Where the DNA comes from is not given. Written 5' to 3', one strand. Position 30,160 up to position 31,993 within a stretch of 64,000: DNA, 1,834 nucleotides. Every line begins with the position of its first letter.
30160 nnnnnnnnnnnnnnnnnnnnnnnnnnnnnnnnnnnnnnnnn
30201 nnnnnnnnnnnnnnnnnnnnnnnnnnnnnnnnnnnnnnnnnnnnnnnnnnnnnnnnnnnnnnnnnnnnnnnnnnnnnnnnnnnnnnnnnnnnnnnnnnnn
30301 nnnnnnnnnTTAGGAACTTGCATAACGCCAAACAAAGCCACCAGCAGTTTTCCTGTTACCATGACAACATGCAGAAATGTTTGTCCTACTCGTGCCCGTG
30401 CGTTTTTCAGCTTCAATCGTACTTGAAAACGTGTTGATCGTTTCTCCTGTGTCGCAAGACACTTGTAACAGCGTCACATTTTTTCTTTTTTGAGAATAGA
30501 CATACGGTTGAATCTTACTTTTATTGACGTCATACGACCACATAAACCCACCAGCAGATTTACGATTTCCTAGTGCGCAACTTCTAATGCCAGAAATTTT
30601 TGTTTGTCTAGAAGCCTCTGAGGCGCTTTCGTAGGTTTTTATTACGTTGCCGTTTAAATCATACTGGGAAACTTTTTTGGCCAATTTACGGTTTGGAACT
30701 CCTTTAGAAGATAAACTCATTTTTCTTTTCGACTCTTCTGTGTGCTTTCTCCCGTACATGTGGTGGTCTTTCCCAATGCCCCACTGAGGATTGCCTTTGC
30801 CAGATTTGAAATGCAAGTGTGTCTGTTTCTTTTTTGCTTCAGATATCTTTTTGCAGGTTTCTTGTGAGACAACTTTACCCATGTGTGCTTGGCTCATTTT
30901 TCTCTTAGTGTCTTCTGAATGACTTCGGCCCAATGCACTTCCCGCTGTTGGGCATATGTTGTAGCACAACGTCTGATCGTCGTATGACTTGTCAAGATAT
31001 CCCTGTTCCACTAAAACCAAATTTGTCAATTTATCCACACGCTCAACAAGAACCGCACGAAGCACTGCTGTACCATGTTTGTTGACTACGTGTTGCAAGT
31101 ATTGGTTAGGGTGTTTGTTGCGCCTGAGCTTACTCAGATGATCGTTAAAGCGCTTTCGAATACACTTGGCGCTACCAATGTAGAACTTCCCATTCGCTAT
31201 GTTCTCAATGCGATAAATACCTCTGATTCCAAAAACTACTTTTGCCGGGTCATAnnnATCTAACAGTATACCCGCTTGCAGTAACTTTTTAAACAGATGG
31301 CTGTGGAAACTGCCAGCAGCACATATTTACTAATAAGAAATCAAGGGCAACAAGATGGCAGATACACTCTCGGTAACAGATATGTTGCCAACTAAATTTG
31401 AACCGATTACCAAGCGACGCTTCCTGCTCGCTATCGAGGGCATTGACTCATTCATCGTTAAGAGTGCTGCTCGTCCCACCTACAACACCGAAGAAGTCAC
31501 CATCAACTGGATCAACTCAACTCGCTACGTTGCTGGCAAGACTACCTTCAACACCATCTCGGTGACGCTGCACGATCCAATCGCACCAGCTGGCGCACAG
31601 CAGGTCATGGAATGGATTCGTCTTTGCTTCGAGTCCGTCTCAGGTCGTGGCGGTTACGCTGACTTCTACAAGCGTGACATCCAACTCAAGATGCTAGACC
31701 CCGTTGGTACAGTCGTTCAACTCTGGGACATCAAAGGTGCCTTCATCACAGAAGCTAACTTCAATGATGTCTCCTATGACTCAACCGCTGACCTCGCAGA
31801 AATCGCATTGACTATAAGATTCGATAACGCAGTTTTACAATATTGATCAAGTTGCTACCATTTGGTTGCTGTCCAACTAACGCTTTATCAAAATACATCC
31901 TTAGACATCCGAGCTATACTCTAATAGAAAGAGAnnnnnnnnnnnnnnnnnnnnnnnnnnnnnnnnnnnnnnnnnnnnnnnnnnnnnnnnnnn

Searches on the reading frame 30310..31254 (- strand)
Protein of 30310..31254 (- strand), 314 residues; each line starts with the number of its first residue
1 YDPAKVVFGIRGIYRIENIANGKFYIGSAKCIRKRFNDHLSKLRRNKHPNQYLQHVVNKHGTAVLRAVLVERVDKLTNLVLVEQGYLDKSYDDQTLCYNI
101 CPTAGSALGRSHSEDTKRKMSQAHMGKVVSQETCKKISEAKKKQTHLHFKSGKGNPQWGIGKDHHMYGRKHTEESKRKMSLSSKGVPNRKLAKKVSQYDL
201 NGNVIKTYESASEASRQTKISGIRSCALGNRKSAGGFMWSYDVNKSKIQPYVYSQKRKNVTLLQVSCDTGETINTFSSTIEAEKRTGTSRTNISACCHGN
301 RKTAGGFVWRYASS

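Call 11: search_protein_families(library=phrogs, proteins=[window:30310-31254:-], max_evalue=0.001)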
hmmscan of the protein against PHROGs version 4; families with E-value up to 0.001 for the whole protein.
window:30310-31254:- (314 aa): 10 families
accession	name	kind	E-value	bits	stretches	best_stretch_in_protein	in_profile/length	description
phrog_314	-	DNA, RNA and nucleotide metabolism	1.8e-35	123.9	1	12-256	180-402/574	homing endonuclease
phrog_7168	-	DNA, RNA and nucleotide metabolism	2.2e-15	57.8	1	12-209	3-174/284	homing endonuclease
phrog_20162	-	DNA, RNA and nucleotide metabolism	1.6e-13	51.8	1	265-313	36-83/88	HNH endonuclease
phrog_5123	-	DNA, RNA and nucleotide metabolism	1.2e-08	36.1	1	13-128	4-116/152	homing endonuclease with GIY-YIG motif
phrog_7140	-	DNA, RNA and nucleotide metabolism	7e-08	32.6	0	253-312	283-336/423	intron encoded nuclease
phrog_19446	-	DNA, RNA and nucleotide metabolism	8.1e-08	33.1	1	13-150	4-136/254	homing endonuclease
phrog_4538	-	unknown function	1.2e-06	28.7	1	242-311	379-446/447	-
phrog_13862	-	DNA, RNA and nucleotide metabolism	4.2e-05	24.6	1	11-60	28-77/112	endonuclease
phrog_655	-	DNA, RNA and nucleotide metabolism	4.4e-05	24.5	0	138-242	115-179/343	homing endonuclease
phrog_3855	-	DNA, RNA and nucleotide metabolism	6e-05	24.4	0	259-311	5-56/115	HTH DNA binding protein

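Call 76: search_protein_families(library=pfam, proteins=[window:30310-31254:-], max_evalue=0.01)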
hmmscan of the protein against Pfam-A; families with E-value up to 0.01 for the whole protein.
window:30310-31254:- (314 aa): 4 families
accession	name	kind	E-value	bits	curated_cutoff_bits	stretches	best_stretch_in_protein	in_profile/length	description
PF22083.2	I-HmuI_NUMOD-like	-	2e-11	43.7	27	1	273-309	9-45/46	DNA endonuclease I-HmuI-like, NUMOD-like domain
PF07460.16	NUMOD3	-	6e-11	42.5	20.4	2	161-180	18-37/37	NUMOD3 motif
PF07453.19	NUMOD1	-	1.7e-09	38.1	22.8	1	193-221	1-29/37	NUMOD1 domain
PF01541.30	GIY-YIG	-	7.5e-08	33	22.6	1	12-50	3-41/78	GIY-YIG catalytic domain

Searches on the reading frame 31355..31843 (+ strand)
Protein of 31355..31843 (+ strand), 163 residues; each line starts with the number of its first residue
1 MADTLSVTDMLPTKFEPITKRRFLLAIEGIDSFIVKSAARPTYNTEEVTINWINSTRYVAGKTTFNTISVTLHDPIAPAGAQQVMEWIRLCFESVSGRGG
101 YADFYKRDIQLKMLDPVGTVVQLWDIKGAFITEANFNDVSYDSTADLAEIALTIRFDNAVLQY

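Call 76: search_protein_families(library=pfam, proteins=[window:31355-31843:+], max_evalue=0.01)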
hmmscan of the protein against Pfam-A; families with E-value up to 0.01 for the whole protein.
window:31355-31843:+ (163 aa): 1 family
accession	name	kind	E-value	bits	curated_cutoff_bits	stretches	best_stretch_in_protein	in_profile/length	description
PF06841.18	Phage_T4_gp19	-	6.1e-05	23.3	28.2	1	42-145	24-120/134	T4-like virus tail tube protein gp19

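Call 82: search_protein_families(library=phrogs, proteins=[window:31355-31843:+], max_evalue=0.001)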
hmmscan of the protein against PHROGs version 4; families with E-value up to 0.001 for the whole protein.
window:31355-31843:+ (163 aa): 2 families
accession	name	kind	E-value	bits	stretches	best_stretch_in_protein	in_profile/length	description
phrog_4542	-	tail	1.4e-28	100.8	1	13-161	21-180/214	tail tube protein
phrog_45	-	tail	2.8e-10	40.9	1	32-159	123-252/350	tail tube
